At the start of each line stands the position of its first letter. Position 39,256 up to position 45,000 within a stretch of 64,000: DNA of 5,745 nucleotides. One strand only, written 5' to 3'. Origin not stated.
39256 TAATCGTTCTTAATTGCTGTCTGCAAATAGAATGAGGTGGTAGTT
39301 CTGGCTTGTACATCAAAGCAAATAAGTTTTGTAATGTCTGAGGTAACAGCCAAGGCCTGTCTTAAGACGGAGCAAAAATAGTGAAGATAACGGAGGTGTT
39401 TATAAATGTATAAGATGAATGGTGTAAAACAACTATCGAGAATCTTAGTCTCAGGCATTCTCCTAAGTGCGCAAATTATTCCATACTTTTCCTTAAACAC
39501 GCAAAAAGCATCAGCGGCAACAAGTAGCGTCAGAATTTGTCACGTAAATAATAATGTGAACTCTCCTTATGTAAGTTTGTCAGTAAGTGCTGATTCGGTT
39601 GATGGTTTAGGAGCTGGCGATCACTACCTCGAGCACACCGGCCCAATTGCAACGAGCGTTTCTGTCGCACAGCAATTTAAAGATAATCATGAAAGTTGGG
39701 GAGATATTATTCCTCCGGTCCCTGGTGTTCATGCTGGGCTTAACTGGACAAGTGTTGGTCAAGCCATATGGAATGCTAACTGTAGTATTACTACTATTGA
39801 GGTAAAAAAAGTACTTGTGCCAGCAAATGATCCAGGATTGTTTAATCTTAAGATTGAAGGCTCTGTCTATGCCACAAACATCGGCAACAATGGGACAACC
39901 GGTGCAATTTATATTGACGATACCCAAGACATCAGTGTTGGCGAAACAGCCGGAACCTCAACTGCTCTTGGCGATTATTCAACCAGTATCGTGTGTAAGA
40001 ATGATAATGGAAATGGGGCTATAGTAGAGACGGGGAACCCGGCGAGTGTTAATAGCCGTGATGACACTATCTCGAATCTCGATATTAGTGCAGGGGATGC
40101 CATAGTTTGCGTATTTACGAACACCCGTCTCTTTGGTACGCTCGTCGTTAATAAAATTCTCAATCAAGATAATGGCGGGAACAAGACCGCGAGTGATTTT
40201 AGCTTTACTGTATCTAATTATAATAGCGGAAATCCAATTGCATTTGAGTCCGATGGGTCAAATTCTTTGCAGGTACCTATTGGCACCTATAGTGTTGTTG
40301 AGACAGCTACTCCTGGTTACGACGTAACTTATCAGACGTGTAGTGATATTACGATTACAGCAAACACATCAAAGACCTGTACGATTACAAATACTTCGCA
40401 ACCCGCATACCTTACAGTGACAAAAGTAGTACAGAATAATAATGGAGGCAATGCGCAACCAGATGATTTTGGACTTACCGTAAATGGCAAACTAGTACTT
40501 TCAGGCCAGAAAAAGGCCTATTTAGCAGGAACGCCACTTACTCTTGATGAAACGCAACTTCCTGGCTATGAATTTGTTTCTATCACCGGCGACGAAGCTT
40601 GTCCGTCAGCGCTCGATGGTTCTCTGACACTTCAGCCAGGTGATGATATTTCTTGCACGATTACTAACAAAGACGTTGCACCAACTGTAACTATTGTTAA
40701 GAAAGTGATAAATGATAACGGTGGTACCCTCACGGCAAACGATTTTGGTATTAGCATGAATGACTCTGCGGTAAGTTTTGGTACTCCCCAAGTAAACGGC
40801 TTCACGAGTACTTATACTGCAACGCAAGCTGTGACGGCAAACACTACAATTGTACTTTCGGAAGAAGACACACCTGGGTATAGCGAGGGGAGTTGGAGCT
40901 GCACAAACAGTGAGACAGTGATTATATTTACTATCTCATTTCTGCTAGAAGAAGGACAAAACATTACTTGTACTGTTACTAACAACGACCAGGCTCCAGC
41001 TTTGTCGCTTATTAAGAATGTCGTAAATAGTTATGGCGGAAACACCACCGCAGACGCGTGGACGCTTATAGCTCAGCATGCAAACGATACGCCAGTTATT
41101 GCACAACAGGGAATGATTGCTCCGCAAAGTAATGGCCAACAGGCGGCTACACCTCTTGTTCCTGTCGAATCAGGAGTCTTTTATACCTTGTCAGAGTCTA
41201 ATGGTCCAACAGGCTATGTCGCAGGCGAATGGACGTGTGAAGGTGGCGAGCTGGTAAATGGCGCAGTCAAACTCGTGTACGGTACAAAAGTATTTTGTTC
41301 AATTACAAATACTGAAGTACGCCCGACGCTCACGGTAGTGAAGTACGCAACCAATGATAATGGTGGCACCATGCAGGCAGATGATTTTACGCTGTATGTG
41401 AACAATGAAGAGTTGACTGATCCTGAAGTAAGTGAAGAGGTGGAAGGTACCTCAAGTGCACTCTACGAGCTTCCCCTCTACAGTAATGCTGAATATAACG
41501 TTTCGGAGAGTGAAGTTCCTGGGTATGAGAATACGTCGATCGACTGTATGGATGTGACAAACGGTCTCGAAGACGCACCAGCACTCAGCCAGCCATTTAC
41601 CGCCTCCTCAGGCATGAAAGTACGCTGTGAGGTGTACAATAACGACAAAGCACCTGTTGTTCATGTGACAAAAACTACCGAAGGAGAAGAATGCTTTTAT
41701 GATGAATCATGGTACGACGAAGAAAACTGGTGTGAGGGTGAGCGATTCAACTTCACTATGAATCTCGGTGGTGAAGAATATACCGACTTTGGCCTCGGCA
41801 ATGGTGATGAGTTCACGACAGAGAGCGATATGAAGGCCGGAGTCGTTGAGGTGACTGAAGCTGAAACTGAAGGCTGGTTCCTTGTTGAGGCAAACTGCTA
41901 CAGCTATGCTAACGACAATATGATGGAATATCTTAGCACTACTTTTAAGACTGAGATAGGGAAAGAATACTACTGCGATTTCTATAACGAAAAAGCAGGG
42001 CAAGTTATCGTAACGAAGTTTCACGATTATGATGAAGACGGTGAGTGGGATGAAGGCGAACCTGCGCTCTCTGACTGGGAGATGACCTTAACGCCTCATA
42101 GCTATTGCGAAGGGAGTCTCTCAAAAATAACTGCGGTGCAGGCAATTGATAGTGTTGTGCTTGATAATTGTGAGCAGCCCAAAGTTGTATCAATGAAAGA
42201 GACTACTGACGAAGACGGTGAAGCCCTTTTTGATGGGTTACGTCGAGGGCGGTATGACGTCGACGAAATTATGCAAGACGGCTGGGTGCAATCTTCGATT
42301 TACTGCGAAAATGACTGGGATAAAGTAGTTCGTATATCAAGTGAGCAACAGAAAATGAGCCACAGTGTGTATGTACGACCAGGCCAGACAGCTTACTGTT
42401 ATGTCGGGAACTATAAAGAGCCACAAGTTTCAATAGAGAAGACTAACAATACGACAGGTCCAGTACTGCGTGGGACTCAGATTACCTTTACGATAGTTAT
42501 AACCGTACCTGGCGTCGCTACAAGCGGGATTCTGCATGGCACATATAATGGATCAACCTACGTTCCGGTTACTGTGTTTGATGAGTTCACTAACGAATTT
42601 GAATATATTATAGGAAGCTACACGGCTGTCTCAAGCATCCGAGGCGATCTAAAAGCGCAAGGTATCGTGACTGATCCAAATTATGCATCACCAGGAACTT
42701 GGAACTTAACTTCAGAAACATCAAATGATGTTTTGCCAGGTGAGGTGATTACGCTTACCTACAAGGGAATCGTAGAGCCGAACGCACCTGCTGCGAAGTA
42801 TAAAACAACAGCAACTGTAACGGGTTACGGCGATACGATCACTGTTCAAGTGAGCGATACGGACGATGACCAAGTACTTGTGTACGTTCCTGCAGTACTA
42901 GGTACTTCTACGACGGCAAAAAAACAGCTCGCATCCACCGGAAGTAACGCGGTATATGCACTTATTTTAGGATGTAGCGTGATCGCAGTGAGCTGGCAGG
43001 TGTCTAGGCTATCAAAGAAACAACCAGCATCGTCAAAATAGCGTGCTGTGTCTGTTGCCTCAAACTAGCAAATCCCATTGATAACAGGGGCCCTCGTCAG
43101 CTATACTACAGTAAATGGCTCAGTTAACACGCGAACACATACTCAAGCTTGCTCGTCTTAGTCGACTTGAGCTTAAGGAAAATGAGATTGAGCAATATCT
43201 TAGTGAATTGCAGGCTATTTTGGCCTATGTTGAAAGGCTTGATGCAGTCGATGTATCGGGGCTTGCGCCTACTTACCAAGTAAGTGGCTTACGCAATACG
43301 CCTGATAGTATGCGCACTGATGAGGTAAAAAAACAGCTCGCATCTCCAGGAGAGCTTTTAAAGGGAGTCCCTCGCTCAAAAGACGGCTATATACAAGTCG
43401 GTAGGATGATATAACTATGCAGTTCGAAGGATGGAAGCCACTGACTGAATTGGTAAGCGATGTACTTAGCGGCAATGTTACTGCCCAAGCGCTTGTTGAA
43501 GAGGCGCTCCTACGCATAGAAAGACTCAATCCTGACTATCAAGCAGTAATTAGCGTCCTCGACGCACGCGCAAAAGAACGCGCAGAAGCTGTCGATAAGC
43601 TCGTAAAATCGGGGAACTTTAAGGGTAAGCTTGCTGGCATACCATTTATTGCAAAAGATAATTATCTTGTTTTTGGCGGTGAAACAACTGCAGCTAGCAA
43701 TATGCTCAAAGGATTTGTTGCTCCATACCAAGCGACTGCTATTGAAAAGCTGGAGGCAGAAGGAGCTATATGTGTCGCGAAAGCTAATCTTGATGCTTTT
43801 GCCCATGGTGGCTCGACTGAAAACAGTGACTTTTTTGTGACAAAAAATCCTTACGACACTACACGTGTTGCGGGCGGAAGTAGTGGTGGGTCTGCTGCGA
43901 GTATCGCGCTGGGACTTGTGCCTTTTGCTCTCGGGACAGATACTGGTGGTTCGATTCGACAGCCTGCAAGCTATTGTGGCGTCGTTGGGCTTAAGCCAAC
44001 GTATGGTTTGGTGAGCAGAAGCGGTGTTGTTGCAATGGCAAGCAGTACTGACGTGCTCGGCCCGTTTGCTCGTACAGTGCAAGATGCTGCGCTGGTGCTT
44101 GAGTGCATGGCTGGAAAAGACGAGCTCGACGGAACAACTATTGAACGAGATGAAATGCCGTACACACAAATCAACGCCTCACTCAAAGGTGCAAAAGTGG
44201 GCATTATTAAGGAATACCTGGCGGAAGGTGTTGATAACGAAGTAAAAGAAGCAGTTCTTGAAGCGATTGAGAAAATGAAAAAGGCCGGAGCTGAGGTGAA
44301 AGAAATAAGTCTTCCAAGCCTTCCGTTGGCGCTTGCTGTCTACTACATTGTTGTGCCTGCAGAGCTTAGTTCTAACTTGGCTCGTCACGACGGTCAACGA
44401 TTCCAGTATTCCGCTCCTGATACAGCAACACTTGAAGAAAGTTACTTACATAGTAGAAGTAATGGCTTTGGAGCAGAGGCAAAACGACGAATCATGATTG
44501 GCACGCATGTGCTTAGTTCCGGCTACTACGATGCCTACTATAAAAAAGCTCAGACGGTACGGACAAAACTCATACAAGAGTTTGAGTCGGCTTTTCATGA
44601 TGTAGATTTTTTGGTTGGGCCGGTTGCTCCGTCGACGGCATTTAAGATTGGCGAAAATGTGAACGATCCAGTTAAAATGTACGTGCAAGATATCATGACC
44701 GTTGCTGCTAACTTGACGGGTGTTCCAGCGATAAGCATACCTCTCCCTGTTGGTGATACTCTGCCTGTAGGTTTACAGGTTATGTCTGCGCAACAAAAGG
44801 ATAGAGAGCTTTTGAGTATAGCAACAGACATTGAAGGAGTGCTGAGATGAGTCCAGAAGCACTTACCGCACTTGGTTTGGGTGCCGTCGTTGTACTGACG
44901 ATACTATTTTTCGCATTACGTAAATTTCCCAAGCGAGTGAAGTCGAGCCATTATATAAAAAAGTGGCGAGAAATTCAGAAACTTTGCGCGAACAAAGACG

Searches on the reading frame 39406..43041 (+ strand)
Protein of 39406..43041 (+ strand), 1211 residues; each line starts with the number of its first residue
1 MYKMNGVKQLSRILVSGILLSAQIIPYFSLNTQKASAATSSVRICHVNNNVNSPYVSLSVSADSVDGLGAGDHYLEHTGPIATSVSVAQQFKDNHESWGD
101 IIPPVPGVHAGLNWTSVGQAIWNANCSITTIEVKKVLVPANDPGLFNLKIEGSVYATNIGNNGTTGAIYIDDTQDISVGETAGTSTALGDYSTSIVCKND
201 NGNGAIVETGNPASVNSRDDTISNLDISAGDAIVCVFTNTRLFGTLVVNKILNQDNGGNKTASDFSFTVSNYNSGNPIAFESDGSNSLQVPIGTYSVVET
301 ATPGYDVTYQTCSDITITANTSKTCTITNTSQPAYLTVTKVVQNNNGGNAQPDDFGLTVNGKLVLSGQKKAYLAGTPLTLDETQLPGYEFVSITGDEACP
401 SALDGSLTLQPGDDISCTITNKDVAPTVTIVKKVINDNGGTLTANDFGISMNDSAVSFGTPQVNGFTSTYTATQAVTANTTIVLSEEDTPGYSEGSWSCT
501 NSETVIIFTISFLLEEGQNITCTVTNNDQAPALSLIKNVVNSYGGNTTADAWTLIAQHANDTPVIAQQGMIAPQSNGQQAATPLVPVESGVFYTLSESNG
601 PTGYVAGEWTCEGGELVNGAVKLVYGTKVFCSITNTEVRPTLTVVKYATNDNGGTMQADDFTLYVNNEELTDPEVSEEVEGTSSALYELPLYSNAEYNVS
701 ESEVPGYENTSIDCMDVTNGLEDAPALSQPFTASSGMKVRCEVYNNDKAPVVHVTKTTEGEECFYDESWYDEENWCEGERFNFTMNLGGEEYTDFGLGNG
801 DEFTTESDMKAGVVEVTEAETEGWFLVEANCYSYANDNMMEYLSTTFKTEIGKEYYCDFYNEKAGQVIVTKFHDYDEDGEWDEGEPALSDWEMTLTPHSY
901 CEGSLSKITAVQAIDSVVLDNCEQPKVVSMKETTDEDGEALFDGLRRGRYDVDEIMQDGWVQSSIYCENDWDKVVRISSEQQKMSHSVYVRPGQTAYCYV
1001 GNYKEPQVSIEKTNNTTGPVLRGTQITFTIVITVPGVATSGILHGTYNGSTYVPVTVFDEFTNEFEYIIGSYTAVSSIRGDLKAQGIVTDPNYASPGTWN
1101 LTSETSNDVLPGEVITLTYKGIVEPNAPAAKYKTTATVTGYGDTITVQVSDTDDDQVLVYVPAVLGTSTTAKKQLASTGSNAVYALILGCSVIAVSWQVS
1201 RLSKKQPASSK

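Call 54: search_protein_families(library=pfam, max_evalue=0.000001, proteins=[window:39406-43041:+])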
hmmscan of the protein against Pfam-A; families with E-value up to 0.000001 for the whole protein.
window:39406-43041:+ (1211 aa): 4 families
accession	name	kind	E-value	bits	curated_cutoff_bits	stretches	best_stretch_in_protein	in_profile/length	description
PF19403.5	SpaA_2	-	7.5e-51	171.1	25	3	528-633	1-96/96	Prealbumin-like fold domain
PF24514.1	SpaA_4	-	3.5e-19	70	27.3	0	180-241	50-107/107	Prealbumin-like fold domain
PF20674.3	SpaA_3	-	5.8e-08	33.2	24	0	164-241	48-121/121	Prealbumin-like fold domain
PF17802.7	SpaA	-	5.9e-07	30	23.1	0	251-330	5-90/91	Prealbumin-like fold domain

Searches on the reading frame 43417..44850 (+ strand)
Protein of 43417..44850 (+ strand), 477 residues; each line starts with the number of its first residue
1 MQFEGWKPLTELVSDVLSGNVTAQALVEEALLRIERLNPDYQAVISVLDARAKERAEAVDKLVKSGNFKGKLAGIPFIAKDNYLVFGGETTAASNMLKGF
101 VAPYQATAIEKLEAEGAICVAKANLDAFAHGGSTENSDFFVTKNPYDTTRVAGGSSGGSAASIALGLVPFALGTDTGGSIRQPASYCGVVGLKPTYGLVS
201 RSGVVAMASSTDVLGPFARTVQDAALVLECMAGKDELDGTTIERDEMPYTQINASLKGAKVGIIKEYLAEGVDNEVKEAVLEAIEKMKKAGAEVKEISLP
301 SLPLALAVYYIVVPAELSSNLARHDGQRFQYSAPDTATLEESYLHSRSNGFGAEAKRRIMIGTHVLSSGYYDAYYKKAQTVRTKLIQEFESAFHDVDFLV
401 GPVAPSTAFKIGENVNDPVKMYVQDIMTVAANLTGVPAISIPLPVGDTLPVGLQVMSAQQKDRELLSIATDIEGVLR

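Call 55: search_protein_families(library=pfam, max_evalue=0.000001, proteins=[window:43417-44850:+])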
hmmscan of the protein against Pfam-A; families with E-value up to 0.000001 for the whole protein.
window:43417-44850:+ (477 aa): 1 family
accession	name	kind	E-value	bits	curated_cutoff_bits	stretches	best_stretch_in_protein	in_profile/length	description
PF01425.27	Amidase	-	5.5e-137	457.9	27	1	26-466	2-445/445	Amidase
